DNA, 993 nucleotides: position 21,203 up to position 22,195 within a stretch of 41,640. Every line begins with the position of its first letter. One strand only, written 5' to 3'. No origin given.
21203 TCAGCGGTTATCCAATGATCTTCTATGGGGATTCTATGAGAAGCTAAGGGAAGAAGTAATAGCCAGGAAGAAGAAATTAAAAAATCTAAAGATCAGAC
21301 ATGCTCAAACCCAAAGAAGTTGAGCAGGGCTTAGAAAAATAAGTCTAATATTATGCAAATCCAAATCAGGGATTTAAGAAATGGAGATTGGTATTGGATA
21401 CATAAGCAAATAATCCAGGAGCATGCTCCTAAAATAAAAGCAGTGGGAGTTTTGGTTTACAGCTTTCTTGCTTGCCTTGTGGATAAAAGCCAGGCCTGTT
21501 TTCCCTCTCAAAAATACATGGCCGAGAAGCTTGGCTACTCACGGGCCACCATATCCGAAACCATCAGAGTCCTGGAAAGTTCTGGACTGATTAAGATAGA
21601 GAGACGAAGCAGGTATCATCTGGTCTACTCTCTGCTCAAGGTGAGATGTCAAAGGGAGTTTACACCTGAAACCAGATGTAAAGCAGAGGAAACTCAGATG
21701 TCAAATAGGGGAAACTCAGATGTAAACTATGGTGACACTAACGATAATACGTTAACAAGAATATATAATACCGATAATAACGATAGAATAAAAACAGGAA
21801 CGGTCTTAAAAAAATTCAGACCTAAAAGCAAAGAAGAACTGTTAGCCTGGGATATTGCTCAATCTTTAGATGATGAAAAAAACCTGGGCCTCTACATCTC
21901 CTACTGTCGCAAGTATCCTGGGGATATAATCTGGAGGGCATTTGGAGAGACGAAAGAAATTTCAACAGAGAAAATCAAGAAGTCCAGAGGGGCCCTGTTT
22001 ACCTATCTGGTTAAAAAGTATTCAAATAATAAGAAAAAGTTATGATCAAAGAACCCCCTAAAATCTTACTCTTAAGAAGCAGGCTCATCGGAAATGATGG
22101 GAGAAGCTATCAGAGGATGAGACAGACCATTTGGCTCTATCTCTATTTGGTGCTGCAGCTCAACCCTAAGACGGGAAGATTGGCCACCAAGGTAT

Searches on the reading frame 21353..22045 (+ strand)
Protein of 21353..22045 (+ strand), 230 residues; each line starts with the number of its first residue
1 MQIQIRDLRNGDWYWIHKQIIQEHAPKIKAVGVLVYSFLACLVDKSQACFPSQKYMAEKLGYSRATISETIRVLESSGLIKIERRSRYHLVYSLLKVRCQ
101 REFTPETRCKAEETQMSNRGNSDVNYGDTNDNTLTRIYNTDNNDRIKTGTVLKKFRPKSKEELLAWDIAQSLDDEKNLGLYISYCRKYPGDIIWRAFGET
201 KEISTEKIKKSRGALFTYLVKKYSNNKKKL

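Call 8: search_protein_families(library=pfam, proteins=[window:21353-22045:+], max_evalue=0.01)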
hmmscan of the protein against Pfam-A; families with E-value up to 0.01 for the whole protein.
window:21353-22045:+ (230 aa): 12 families
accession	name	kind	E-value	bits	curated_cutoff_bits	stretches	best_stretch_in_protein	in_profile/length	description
PF13730.12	HTH_36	-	8.8e-11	41.9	25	1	34-80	9-55/55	Helix-turn-helix domain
PF13545.12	HTH_Crp_2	-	5e-05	23.6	27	1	51-85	23-56/70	Crp-like helix-turn-helix domain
PF12802.13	MarR_2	-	0.00041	20.9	27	1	52-84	22-54/61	MarR family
PF13412.12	HTH_24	-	0.00054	19.9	21.9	1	52-81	19-48/48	Winged helix-turn-helix DNA-binding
PF08279.18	HTH_11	-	0.00059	20.1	25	1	52-84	17-48/55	HTH domain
PF00392.27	GntR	-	0.00092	19.3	27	1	51-86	25-60/64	Bacterial regulatory proteins, gntR family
PF12840.13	HTH_20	-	0.0015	18.9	27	1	56-82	24-50/51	Helix-turn-helix domain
PF01978.25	TrmB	-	0.0026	18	25.6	1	57-93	29-63/68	Sugar-specific transcriptional regulator TrmB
PF01325.25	Fe_dep_repress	-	0.0029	18.2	26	1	50-85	22-57/60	Iron dependent repressor, N-terminal DNA binding domain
PF14502.12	HTH_41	-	0.003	17.4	25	1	56-87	12-43/48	Helix-turn-helix domain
PF01047.28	MarR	-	0.0033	17.7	24.6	1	52-81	19-48/59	MarR family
PF05732.17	RepL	-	0.0047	16.9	20.3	0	45-84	70-109/164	Firmicute plasmid replication protein (RepL)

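Call 17: find_homologous_proteins(query=window:21353-22045:+)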
Query window:21353-22045:+ (230 aa): 288 proteins with E <= 0.001 among 677 candidates; the best 120 are listed.
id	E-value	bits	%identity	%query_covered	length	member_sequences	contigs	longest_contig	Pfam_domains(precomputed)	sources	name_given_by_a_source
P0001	5.2e-151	518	100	100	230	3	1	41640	PF13730.13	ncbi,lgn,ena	-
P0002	2.6e-117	408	81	100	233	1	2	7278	PF08279.19,PF13730.13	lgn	-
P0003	3.4e-82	293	59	97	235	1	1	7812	PF13730.13,PF12802.14,PF13545.13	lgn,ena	-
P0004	1.0e-80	288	56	97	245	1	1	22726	PF13730.13,PF12802.14,PF13545.13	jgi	-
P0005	2.4e-77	277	59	99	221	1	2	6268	PF13730.13,PF13545.13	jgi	-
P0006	7.1e-75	269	56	98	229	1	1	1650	PF13412.13,PF13730.13,PF01978.26,PF12802.14,PF00392.28,PF13545.13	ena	-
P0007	1.0e-74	269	58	98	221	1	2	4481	PF13730.13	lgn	-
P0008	5.3e-74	267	53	98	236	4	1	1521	PF13412.13,PF13730.13,PF12802.14,PF00392.28,PF13545.13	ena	-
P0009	5.4e-74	267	55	97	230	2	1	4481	PF13412.13,PF08279.19,PF13730.13,PF01978.26,PF12802.14,PF13545.13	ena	-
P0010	5.4e-74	266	58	97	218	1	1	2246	PF13730.13,PF13551.13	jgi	-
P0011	1.3e-73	265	57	97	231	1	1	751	PF12840.14,PF08279.19,PF13730.13,PF12802.14,PF13545.13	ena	-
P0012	1.9e-73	265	55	97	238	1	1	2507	PF13730.13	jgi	-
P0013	2.0e-73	265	57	95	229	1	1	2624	PF13730.13,PF12802.14,PF13545.13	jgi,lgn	-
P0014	2.0e-73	265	57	97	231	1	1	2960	PF13730.13,PF12802.14,PF13545.13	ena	-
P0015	4.6e-73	263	57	97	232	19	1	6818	PF13412.13,PF13730.13,PF13545.13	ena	-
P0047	3.6e-70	254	83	60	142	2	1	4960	PF08279.19,PF13730.13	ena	-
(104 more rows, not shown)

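Call 19: find_related_loci(query=A1, collection=genome_contigs, flank=5000)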
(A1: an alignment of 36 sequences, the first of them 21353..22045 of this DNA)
Query A1 (230 aa) in genome_contigs; peptide patterns used: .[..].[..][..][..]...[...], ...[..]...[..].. (x = any residue, [..] = any of these).
86 stretches matched a pattern; 68 encode a relative of the query (tblastn E <= 1e-3); 68 distinct loci.
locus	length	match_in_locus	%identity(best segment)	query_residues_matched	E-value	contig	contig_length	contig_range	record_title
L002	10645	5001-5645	56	2-224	5e-78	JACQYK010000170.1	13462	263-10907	MAG: Deltaproteobacteria bacterium isolate NC_groundwater_1539_Pr4_S-0.65um_50_9 SR1-18-Sp65_coassembly_scaffold_181861,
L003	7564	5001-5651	56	2-223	5e-75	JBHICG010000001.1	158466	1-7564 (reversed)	MAG: Candidatus Scalinduaceae bacterium isolate FS_1_bin.16 NODE_1_length_158466_cov_14.936078, whole genome shotgun seq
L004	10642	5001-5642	54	4-223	1e-71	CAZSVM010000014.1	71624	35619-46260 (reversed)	MAG TPA_asm: uncultured Actinomycetota bacterium isolate SRP323688_co1_44 genome assembly, contig: NODE_723_length_71624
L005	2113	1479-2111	53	2-222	2e-64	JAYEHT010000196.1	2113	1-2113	MAG: Candidatus Aerophobetes bacterium isolate MAG210 MAG210_196, whole genome shotgun sequence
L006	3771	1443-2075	47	5-227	2e-58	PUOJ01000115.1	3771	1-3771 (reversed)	MAG: Bacteroidales bacterium isolate B1Sed10_143R1 B1-Sed10-C41454, whole genome shotgun sequence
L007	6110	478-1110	43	4-224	3e-51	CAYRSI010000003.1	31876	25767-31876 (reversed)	MAG TPA_asm: uncultured Candidatus Saccharibacteria bacterium isolate SRP068000_co3_30 genome assembly, contig: NODE_859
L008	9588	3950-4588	42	4-224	3e-48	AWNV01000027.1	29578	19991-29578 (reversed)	Candidatus Aminicenans sakinawicola JGI OTU-1 OP8COM1_contig_26_0.27, whole genome shotgun sequence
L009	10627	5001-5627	39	6-221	3e-48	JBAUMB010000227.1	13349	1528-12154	MAG: Anaerolineales bacterium isolate MFD05467_ilm_asm_bin9 k127_99071, whole genome shotgun sequence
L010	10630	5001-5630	39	5-224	2e-43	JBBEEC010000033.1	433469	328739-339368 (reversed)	MAG: Bacteroidota bacterium isolate LejiaF_53_86 Lejia_F_24_length_433469_cov_48, whole genome shotgun sequence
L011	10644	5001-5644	56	2-223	5e-50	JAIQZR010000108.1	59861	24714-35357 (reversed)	MAG: Candidatus Scalindua sp. isolate OFTM180 OFTM180_107, whole genome shotgun sequence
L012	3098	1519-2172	43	1-228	2e-42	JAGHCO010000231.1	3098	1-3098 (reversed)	MAG: Candidatus Aerophobetes bacterium isolate AUK284 PB_MBMC_238_c_000000000156, whole genome shotgun sequence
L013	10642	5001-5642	36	5-229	3e-42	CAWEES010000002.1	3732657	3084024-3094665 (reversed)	MAG: uncultured Bacteroidetes bacterium isolate MFD01188.bin.1.46 genome assembly, contig: contig_4108, whole genome sho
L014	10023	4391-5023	34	6-224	1e-40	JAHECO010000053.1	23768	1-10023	MAG: Candidatus Kryptoniota bacterium isolate Ww171 NODE_3774_length_23768_cov_4.345583, whole genome shotgun sequence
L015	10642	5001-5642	37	5-224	2e-40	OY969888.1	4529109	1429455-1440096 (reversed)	MAG: uncultured Bacteroidetes bacterium isolate MFD03726.bin.c.9 genome assembly, chromosome: 1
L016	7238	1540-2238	36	1-219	2e-38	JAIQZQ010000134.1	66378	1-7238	MAG: Candidatus Anammoxibacter sp. isolate OFTM214 OFTM214_133, whole genome shotgun sequence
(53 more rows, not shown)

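Call 21: find_encoding_contigs(protein=P0002, flank=8000)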
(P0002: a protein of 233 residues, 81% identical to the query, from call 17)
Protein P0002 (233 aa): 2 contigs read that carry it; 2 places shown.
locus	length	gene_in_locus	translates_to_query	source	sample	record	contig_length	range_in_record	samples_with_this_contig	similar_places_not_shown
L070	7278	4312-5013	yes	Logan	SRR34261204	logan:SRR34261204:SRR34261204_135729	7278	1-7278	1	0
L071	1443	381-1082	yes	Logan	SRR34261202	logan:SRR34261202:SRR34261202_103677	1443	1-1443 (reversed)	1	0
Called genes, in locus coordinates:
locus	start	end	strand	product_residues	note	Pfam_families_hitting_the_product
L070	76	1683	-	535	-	PF04471:Mrr_cat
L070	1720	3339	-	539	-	-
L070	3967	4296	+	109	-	PF12844:HTH_19, PF01381:HTH_3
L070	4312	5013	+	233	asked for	PF08279:HTH_11 (weak), PF13730:HTH_36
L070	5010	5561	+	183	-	-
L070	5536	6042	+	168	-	PF02075:RuvC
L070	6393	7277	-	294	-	?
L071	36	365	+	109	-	PF12844:HTH_19, PF01381:HTH_3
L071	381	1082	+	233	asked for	PF08279:HTH_11 (weak), PF13730:HTH_36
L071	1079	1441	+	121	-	?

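Call 22: find_encoding_contigs(protein=P0047, flank=8000)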
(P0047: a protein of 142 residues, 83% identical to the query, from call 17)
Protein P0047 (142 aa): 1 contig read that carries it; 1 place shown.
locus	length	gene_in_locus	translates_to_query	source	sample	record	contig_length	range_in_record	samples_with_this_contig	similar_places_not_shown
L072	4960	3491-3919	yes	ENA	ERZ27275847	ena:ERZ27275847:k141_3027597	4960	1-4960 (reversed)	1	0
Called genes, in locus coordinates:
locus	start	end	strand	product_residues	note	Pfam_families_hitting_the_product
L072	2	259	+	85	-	?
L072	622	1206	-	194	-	-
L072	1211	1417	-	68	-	-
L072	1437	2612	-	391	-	PF13384:HTH_23 (weak), PF13518:HTH_28, PF13551:HTH_29, PF13565:HTH_32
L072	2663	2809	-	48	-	-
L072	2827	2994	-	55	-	-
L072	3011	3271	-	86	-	-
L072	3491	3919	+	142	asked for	PF13730:HTH_36, PF08279:HTH_11 (weak)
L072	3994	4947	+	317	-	PF12760:Zn_ribbon_IS1595, PF12762:DDE_Tnp_IS1595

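Call 23: find_encoding_contigs(protein=P0004, flank=8000)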
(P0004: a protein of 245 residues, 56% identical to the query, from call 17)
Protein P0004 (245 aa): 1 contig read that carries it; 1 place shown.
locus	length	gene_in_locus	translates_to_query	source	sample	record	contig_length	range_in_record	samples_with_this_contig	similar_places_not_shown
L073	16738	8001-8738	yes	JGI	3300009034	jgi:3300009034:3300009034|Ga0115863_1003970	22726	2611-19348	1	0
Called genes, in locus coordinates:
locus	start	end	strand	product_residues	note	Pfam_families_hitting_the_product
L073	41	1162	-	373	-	PF07944:Beta-AFase-like_GH127_cat (faint), PF09492:Pec_lyase (faint), PF25840:Ulvan_lyase_N (faint), PF07470:Glyco_hydro_88 (weak), PF06662:C5-epim_C (faint)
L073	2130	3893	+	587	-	-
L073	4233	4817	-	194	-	PF06325:PrmA (weak), PF13489:Methyltransf_23, PF01209:Ubie_methyltran, PF05175:MTS (weak), PF13847:Methyltransf_31, PF08241:Methyltransf_11, PF08242:Methyltransf_12, PF13649:Methyltransf_25, +1 more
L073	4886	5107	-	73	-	-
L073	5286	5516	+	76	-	PF15919:HicB_lk_antitox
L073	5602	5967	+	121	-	-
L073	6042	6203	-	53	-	-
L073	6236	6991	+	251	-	PF01978:TrmB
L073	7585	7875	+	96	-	PF01381:HTH_3, PF12844:HTH_19 (weak)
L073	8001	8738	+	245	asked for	PF12802:MarR_2 (weak), PF13545:HTH_Crp_2 (weak), PF13730:HTH_36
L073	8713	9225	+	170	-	-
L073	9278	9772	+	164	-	PF02075:RuvC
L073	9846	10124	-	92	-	-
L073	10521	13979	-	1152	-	PF05362:Lon_C, PF17874:TPR_MalT (weak), PF13181:TPR_8 (weak), PF13432:TPR_16, PF21033:RMD1-3 (weak), PF13414:TPR_11, PF23914:TPR_CcmH_CycH (weak), PF14559:TPR_19 (weak), +18 more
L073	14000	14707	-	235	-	-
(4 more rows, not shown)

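Call 37: search_protein_families(library=phrogs, proteins=[window:21353-22045:+], max_evalue=0.001)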
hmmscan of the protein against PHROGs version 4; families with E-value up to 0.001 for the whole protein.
window:21353-22045:+ (230 aa): 17 families
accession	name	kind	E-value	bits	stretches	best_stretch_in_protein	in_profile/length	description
phrog_428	-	DNA, RNA and nucleotide metabolism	2.6e-14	54.2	1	5-147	82-233/455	replication initiation protein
phrog_186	-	DNA, RNA and nucleotide metabolism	1.9e-13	51.8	1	3-151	12-161/308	DnaD-like helicase loader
phrog_270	-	DNA, RNA and nucleotide metabolism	1e-12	49.2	1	6-142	25-152/383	replication initiation protein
phrog_678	-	DNA, RNA and nucleotide metabolism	2.8e-12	47.9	1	37-161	80-213/346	replication initiation O-like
phrog_1032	-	DNA, RNA and nucleotide metabolism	1.1e-08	36.5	1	44-150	31-145/281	replication initiation protein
phrog_8102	-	DNA, RNA and nucleotide metabolism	1.2e-06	28.9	1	42-92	50-104/337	replication initiation protein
phrog_6643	-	DNA, RNA and nucleotide metabolism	1.5e-06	28.9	1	12-143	7-137/313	replication initiation protein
phrog_345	-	DNA, RNA and nucleotide metabolism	2.8e-06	28.2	1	29-157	46-184/297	replication initiation O-like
phrog_391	-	DNA, RNA and nucleotide metabolism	2.3e-05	25.2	1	39-118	26-111/298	replication initiation O-like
phrog_15053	-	unknown function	2.3e-05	24.7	1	35-133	51-151/343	-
phrog_7498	-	DNA, RNA and nucleotide metabolism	6.1e-05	23.3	1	54-135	60-157/296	DnaD-like helicase loader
phrog_19047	-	transcription regulation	0.00013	22.8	1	27-95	186-256/269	transcriptional regulator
phrog_3396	-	DNA, RNA and nucleotide metabolism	0.00022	21.8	1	15-88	115-194/229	segregation and condensation complex subunit ScpB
phrog_4617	-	DNA, RNA and nucleotide metabolism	0.00026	21.7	1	34-89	21-76/223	replication initiation protein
phrog_2119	-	unknown function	0.00029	21.9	1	32-117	10-91/119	-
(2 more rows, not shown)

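Call 38: search_protein_families(library=padloc, proteins=[window:21353-22045:+], max_evalue=0.001)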
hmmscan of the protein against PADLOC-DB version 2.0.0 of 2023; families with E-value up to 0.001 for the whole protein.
window:21353-22045:+ (230 aa): 3 families
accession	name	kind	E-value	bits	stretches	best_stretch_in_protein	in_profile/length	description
PDLC01268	CasR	-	1e-05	23.6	1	55-90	142-176/179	"CAS-I,CAS-II,CAS-III,CAS-IV,CAS-V,CAS-VI; associated_signaling"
PDLC01434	CasR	-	9.5e-05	20.3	1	54-88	145-179/191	"CAS-I,CAS-II,CAS-III,CAS-IV,CAS-V,CAS-VI; associated_signaling"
PDLC01720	Csa3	-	0.00059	18.4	1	57-92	49-87/118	Csa3_1_CAS-I-II-III-IV-V-VI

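Call 39: search_protein_families(library=ncbifam, proteins=[window:21353-22045:+], max_evalue=0.001)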
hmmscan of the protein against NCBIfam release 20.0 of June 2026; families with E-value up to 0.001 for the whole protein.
window:21353-22045:+ (230 aa): 3 families
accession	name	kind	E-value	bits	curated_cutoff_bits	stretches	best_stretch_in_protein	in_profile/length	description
TIGR01884.1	cas_HTH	subfamily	0.00012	21.5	60.2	1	54-87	160-192/202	CRISPR-associated CARF protein Csa3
NF033788.1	HTH_metalloreg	subfamily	0.00045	20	55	1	56-89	31-64/77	metalloregulator ArsR/SmtB family transcription factor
NF007442.0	PRK09990.1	equivalog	0.0005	19.6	301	1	45-84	29-68/256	transcriptional regulator GlcC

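Call 78: find_related_loci(query=A1, collection=viral_contigs, flank=8000)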
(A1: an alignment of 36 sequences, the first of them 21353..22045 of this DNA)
Query A1 (230 aa) in viral_contigs; peptide patterns used: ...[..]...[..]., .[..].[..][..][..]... (x = any residue, [..] = any of these).
86 stretches matched a pattern; 2 encode a relative of the query (tblastn E <= 1e-3); 2 distinct loci.
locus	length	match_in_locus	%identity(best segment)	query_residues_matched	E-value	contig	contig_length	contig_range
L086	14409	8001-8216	47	155-226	2e-17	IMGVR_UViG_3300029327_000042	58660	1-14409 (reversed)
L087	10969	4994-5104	46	44-80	2e-7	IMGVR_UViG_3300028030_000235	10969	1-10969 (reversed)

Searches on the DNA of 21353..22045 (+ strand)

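Call 55: build_rna_model(alignment_id=A5, structure=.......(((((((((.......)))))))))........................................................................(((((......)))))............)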
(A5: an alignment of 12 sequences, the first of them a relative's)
Model R1 built from alignment A5 (12 sequences, 132 columns); structure: as given.
model positions 107; base pairs 14; branch points 1; effective number of sequences 6.11; information 0.59 bits per position. Calibrated on 0.2 Mb of random sequence (short: E-values are rough).
structure used (alignment columns):
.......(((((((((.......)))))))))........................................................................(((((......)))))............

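Call 56: search_with_rna_model(model_id=R1, sources=[window, L002, L003, L004, L005, L006, L007, L008, L009, L010, L011, L012, L013, L014, L015, L016, L017, L018, L019, L020, L021, L022, L023, L024, L025, L026, L027, L028, L029, L030, L031, L032, L033, L034, L035, L036, L037, L038, L039, L040, L041, L042, L043, L044, L045, L046, L047, L048, L049, L050, L051, L052, L053, L054, L055, L056, L057, L058, L059, L060, L061, L062, L063, L064, L065, L066, L067, L068, L069, L070, L072, L073, L074, L075, L076, L077], max_evalue=1, make_alignment=true)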
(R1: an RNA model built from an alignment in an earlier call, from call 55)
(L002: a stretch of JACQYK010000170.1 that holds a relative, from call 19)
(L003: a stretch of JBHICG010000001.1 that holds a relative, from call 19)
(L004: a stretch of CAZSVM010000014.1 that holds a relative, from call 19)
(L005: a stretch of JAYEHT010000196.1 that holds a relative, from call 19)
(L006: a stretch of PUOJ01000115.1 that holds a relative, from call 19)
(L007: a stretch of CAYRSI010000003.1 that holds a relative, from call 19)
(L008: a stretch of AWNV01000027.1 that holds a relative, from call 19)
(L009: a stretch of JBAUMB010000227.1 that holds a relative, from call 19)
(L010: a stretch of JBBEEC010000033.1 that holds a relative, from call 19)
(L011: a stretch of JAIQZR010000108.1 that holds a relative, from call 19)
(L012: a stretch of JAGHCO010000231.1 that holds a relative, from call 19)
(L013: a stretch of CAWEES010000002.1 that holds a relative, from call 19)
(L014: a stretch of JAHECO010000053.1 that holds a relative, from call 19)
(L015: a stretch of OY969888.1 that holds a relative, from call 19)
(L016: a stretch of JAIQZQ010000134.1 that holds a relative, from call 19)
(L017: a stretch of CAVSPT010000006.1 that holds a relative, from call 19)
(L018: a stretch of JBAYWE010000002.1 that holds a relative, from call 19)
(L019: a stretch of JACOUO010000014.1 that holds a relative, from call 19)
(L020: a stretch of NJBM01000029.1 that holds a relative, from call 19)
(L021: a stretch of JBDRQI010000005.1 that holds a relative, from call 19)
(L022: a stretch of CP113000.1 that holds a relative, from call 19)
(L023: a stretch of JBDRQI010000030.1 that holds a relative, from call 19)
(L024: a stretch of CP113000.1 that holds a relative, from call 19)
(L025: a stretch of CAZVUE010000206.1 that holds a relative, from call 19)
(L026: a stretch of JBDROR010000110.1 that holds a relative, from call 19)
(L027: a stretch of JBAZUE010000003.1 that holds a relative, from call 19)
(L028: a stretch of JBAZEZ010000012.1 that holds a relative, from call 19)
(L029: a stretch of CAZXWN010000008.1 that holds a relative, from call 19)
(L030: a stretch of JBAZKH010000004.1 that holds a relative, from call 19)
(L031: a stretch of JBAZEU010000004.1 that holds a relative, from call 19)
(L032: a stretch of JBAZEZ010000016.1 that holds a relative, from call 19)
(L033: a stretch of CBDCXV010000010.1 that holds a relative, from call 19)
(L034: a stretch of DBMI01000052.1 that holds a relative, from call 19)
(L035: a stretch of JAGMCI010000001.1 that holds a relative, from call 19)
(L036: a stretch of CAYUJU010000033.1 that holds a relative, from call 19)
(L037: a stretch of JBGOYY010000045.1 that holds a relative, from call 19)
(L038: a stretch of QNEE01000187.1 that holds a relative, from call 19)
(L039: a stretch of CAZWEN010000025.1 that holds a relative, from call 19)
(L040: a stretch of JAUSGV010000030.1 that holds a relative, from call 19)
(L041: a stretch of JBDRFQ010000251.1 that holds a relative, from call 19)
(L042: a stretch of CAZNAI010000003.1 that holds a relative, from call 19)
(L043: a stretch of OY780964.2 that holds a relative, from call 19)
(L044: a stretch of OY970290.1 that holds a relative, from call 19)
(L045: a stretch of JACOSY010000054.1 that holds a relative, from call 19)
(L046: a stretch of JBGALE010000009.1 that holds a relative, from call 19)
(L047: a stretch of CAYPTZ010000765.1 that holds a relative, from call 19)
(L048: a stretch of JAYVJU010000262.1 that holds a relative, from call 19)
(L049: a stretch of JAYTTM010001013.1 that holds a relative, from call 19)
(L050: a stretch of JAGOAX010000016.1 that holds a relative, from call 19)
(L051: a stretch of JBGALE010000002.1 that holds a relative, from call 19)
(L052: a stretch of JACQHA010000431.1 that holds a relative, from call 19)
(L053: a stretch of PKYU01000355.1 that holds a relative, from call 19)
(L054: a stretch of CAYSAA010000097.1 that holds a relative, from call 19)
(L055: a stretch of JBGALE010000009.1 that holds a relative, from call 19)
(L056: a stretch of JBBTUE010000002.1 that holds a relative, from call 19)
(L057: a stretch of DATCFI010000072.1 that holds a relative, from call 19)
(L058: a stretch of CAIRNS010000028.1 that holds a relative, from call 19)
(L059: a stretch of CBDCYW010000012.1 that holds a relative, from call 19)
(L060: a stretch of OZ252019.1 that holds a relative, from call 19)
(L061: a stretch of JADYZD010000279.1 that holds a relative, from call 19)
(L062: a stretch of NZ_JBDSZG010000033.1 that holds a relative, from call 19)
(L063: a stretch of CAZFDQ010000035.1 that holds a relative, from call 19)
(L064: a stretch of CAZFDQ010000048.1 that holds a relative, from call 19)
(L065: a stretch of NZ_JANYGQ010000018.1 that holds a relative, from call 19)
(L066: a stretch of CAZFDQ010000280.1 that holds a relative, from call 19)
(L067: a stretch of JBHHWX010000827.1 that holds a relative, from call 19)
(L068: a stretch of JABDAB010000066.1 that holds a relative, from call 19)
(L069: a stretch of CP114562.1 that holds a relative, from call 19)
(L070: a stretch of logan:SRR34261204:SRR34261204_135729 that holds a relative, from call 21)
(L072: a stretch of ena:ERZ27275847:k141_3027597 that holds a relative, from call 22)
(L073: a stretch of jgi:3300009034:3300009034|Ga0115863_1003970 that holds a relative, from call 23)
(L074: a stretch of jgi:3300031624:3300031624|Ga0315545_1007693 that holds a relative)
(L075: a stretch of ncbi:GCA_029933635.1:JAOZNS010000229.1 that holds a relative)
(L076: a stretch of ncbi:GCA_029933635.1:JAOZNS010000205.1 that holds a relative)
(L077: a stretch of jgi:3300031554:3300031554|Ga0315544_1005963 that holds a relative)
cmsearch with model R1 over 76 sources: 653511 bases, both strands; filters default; matches with E-value up to 1: 27.
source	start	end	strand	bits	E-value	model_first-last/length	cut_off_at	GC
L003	4354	4460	+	87.6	1.7e-12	1-107/107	no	0.35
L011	4363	4459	+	86.8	2.4e-12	1-107/107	no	0.33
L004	4535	4632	+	84.2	6.8e-12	1-107/107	no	0.34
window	20799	20927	+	82.2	1.5e-11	1-107/107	no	0.45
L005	1026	1123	+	81.9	1.7e-11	1-107/107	no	0.37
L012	1036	1132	+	80.4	3.2e-11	1-107/107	no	0.37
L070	3770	3899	+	76.9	1.4e-10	1-107/107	no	0.45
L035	2495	2601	+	74.5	3.6e-10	1-107/107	no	0.3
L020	4017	4109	+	70.1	2.2e-09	1-107/107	no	0.4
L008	3339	3434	+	66.8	8.7e-09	1-107/107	no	0.3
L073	7420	7527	+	65.2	1.7e-08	1-107/107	no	0.39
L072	2941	3071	+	63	4.2e-08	1-107/107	no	0.47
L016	1094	1195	+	34.9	0.0043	1-107/107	no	0.27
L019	4077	4189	+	33.1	0.009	1-107/107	no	0.35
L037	4547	4645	+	31.7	0.016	1-107/107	no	0.38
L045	4276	4432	+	27.2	0.1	1-107/107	no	0.41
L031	4046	4132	+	26.5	0.13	1-107/107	no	0.41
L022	2899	3026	+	25.4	0.21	1-107/107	no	0.44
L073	6005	6078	+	25.1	0.24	1-107/107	no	0.36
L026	4703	4810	+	25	0.25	1-107/107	no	0.4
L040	2708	2874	+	24.9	0.26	1-107/107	no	0.45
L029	1158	1283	-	23.7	0.42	1-107/107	no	0.37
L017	4531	4622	+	23.6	0.43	1-107/107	no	0.5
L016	935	992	-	23.6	0.44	1-107/107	no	0.34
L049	5716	5798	+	23.6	0.45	1-107/107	no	0.35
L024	4229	4318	+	22.7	0.65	1-107/107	no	0.36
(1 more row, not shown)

Alignment A6: 27 matches aligned to the model, 292 columns, each read 5' to 3' on its own strand. Consensus structure (alignment columns), stored with it:
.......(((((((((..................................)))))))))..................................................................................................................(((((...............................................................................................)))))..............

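Call 69: search_with_rna_model(model_id=R1, sources=[window, L003, L004, L005, L008, L011, L012, L016, L019, L020, L035, L037, L070, L072, L073, L045, L031, L040, L017, L024], max_evalue=0.05, make_alignment=true, show_alignments=0)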
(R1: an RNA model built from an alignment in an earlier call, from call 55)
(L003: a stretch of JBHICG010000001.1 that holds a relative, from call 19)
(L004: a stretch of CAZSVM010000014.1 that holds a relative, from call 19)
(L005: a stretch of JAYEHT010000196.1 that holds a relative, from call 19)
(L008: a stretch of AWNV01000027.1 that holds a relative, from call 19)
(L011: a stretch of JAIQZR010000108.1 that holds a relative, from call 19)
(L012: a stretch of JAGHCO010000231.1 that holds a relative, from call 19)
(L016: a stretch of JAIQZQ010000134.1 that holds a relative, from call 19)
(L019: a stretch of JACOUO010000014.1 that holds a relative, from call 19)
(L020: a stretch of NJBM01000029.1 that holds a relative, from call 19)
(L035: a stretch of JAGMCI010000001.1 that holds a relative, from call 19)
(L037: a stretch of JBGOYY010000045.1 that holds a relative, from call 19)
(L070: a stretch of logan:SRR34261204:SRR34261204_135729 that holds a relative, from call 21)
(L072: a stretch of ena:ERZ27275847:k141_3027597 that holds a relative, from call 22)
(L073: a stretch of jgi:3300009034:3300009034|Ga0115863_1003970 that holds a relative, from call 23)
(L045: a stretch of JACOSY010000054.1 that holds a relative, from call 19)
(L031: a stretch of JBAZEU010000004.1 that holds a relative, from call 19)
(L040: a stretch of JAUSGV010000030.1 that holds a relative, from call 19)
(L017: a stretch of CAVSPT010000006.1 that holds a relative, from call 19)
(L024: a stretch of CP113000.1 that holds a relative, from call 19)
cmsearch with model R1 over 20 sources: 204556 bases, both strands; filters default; matches with E-value up to 0.05: 18.
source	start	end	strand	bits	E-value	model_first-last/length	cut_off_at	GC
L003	4354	4460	+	87.6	5.2e-13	1-107/107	no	0.35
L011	4363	4459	+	86.8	7.4e-13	1-107/107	no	0.33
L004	4535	4632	+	84.2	2.1e-12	1-107/107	no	0.34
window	20799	20927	+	82.2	4.8e-12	1-107/107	no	0.45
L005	1026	1123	+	81.9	5.4e-12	1-107/107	no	0.37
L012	1036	1132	+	80.4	1e-11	1-107/107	no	0.37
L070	3770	3899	+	76.9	4.4e-11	1-107/107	no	0.45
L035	2495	2601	+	74.5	1.1e-10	1-107/107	no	0.3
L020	4017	4109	+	70.1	6.9e-10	1-107/107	no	0.4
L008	3339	3434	+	66.8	2.7e-09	1-107/107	no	0.3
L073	7420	7527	+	65.2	5.3e-09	1-107/107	no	0.39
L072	2941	3071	+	63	1.3e-08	1-107/107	no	0.47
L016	1094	1195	+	34.9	0.0014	1-107/107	no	0.27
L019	4077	4189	+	33.1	0.0028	1-107/107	no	0.35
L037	4547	4645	+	31.7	0.0049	1-107/107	no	0.38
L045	4276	4432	+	27.2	0.031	1-107/107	no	0.41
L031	4046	4132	+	26.5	0.041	1-107/107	no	0.41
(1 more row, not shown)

Alignment A10: 18 matches aligned to the model, 205 columns, each read 5' to 3' on its own strand. Consensus structure (alignment columns), stored with it:
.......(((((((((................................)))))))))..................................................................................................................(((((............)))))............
